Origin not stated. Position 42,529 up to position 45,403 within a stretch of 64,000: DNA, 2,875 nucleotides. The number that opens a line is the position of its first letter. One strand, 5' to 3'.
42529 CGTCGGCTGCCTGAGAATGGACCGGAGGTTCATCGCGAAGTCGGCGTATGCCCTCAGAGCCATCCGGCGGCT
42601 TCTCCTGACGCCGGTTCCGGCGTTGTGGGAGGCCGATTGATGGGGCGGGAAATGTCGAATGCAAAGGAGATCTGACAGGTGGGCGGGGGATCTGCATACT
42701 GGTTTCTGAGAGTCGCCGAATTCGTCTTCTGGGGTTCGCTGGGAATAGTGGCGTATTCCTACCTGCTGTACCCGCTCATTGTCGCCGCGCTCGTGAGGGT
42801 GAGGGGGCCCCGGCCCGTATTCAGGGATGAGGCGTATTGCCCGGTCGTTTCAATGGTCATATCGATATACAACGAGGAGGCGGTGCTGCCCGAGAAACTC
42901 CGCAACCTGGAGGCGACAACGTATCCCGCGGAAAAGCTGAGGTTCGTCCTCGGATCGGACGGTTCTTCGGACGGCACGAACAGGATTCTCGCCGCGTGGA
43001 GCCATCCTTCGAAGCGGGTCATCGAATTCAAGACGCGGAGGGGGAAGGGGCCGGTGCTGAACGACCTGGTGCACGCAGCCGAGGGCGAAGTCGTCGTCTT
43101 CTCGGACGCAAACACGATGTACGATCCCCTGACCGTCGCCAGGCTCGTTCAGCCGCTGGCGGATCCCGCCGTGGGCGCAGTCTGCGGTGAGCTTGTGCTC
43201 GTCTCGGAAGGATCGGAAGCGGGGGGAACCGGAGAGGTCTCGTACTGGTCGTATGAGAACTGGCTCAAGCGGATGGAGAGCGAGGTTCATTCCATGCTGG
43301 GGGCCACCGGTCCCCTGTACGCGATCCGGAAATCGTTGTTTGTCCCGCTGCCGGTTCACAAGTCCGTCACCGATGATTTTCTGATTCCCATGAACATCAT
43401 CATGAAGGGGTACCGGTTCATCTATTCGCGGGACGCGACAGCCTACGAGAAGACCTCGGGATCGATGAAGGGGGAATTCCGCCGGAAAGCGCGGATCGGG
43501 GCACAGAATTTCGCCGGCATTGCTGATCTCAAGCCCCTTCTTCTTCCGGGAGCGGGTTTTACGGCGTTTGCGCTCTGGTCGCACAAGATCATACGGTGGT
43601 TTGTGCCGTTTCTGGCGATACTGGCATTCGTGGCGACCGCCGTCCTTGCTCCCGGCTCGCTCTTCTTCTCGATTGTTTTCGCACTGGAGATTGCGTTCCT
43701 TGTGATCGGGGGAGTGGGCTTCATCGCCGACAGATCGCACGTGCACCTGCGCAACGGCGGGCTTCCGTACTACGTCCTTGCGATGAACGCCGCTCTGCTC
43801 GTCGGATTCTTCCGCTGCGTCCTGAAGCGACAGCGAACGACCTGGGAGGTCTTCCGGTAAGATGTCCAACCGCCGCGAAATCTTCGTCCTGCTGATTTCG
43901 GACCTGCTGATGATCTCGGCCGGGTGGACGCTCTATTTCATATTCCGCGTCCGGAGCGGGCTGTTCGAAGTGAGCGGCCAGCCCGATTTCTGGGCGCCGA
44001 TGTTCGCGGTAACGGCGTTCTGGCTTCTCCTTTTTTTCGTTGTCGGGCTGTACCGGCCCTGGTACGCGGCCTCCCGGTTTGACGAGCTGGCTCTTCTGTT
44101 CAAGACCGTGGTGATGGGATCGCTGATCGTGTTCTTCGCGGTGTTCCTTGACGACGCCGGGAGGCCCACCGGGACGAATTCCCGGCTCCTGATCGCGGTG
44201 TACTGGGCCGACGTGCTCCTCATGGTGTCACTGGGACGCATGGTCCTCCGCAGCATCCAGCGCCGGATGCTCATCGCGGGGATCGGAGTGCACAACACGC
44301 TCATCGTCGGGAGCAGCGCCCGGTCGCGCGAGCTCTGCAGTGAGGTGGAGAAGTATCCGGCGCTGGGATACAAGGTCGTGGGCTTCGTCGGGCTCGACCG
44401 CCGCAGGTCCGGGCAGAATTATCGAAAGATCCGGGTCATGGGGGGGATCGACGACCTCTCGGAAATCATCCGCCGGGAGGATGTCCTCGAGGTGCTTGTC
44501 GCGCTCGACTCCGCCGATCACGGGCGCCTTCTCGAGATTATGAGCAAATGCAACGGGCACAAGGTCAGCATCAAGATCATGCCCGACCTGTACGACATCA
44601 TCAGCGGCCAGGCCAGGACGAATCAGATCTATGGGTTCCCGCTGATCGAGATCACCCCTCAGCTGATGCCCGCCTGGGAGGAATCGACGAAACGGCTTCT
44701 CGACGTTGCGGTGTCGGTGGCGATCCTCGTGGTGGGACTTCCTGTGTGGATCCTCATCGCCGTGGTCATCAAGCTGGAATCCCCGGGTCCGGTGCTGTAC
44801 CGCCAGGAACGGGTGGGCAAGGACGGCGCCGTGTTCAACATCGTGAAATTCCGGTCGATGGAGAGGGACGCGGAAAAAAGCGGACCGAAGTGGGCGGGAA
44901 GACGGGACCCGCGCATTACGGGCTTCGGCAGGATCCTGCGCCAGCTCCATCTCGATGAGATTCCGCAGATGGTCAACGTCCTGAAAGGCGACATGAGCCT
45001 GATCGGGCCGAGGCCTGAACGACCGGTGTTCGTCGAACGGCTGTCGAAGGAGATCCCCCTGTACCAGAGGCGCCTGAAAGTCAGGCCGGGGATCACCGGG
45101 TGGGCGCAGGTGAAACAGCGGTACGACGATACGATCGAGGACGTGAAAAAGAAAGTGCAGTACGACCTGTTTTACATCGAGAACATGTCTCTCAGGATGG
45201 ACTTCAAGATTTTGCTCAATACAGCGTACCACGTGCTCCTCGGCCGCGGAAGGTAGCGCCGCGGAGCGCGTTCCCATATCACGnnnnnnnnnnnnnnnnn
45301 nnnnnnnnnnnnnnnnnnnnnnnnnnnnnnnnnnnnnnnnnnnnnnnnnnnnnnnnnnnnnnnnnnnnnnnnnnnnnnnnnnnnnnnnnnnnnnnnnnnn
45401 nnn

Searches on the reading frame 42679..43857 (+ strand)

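Call 3: search_protein_families(library=pfam, proteins=[window:42679-43857:+], max_evalue=1)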
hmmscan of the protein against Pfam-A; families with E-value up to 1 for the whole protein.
window:42679-43857:+ (393 aa): 7 families
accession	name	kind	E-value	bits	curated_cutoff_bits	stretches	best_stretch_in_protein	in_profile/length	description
PF00535.33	Glycos_transf_2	-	4.8e-18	66.1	23.3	1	58-221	1-164/168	Glycosyl transferase family 2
PF13641.12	Glyco_tranf_2_3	-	8.3e-11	42.8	27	1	57-272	3-226/230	Glycosyltransferase like family 2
PF13632.12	Glyco_trans_2_3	-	3.5e-09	37.2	27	1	139-335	2-186/198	Glycosyl transferase family group 2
PF13506.12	Glyco_transf_21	-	1e-06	28.7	21.7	1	128-255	20-152/174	Glycosyl transferase family 21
PF03319.19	EutN_CcmL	-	0.011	16.6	25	1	164-182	46-64/83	Ethanolamine utilisation protein EutN/carboxysome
PF12578.13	3-PAP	-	0.13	12.5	23.3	1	282-310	66-93/132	Myotubularin-associated protein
PF10111.15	Glyco_tranf_2_2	-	0.17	11.8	27.3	1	58-148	1-94/276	Glycosyltransferase like family 2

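Call 46: search_protein_families(library=ncbifam, proteins=[window:42679-43857:+], max_evalue=0.00001)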
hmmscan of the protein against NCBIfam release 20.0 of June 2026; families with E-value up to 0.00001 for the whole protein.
window:42679-43857:+ (393 aa): 9 families
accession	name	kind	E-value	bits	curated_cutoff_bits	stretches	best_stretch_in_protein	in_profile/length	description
TIGR03937.1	PgaC_IcaA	equivalog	2.3e-17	63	422.3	1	52-272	42-265/407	poly-beta-1,6-N-acetyl-D-glucosamine synthase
TIGR03965.1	mycofact_glyco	equivalog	8.9e-13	47.9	280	1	44-175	65-194/467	mycofactocin biosynthesis glycosyltransferase MftF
TIGR03111.1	glyc2_xrt_Gpos1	hypoth_equivalog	1.5e-10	40.5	363.95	1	13-173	5-170/439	TIGR03111 family XrtG-associated glycosyltransferase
NF041875.1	EPS_EpsD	equivalog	2e-09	37.3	370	1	57-155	1-99/325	exopolysaccharide biosynthesis glycosyltransferase EpsD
TIGR04242.1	nodulat_NodC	equivalog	1.4e-08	34.1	550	1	50-223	43-220/395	chitooligosaccharide synthase NodC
NF007986.1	PRK10714.1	equivalog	1.4e-06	27.5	529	1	57-159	8-114/316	undecaprenyl-phosphate 4-deoxy-4-formamido-L-arabinose transferase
NF007482.0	PRK10073.1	equivalog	1.4e-06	27.5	423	1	55-157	6-107/334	glycosyltransferase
NF010496.0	PRK13915.1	equivalog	1.9e-06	27.2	262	1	57-226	33-212/307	glucosyl-3-phosphoglycerate synthase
TIGR04283.1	glyco_like_mftF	equivalog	5.3e-06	26.2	182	1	57-160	1-97/221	TIGR04283 family arsenosugar biosynthesis glycosyltransferase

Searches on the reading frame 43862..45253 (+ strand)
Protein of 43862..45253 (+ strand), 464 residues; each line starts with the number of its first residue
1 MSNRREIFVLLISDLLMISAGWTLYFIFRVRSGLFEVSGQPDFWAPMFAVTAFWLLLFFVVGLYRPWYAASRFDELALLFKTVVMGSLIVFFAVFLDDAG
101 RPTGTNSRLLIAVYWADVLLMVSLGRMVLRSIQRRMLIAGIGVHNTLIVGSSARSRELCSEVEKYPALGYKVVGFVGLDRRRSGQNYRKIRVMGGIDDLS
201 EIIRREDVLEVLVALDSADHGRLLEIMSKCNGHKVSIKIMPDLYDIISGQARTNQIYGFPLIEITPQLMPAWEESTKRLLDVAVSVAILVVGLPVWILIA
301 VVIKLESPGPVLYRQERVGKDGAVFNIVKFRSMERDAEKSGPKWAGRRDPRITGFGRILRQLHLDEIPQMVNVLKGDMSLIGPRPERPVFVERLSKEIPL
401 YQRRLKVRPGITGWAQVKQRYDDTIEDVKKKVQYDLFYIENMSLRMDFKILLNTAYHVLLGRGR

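Call 3: search_protein_families(library=pfam, proteins=[window:43862-45253:+], max_evalue=1)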
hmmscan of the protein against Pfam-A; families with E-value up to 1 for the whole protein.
window:43862-45253:+ (464 aa): 2 families
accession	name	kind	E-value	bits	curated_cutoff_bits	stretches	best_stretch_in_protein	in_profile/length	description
PF02397.22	Bac_transf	-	4.3e-69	232.1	27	1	277-459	1-178/179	Bacterial sugar transferase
PF13727.12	CoA_binding_3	-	3.9e-20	73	25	1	61-241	3-175/175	CoA-binding domain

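Call 6: search_protein_families(library=ncbifam, proteins=[window:43862-45253:+], max_evalue=0.01)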
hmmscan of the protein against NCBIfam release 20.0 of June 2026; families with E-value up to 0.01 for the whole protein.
window:43862-45253:+ (464 aa): 10 families
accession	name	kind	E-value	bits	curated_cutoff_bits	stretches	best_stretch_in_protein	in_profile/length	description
TIGR03025.1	EPS_sugtrans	subfamily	1.7e-132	442.8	295.55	1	13-463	2-443/445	exopolysaccharide biosynthesis polyprenyl glycosylphosphotransferase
TIGR03023.1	WcaJ_sugtrans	equivalog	2.6e-121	406.1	410.75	1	13-462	2-450/453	undecaprenyl-phosphate glucose phosphotransferase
TIGR03013.1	EpsB_2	subfamily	9.4e-97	324.9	393.35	1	46-463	34-441/443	TIGR03013 family XrtA/PEP-CTERM system glycosyltransferase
TIGR03022.1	WbaP_sugtrans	subfamily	9.8e-79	265.7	403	2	10-339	1-321/456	undecaprenyl-phosphate galactose phosphotransferase WbaP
NF007518.0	PRK10124.1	equivalog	2.4e-66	224.4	684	1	55-458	60-457/464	undecaprenyl-phosphate glucose phosphotransferase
NF041877.1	EPS_EpsZ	equivalog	1.4e-53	182.2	800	1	41-463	39-457/459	exopolysaccharide biosynthesis polyisoprenyl-phosphate hexose-1-phosphate transferase EpsZ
NF052601.1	undeca_RfbP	equivalog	2.9e-47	161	330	1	273-461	41-238/244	undecaprenyl-phosphate galactose phosphotransferase family protein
NF050817.1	PolSacchBiosHfsE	equivalog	5.4e-45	154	750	1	132-455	129-456/467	polysaccharide biosynthesis protein HfsE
NF011751.0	PRK15204.1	equivalog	3.3e-37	128.2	907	1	57-460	68-471/476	undecaprenyl-phosphate galactose phosphotransferase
NF045514.1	glycotran_HepC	equivalog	3.3e-24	85.4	140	1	271-385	111-211/220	heterocyst development glycosyltransferase HepC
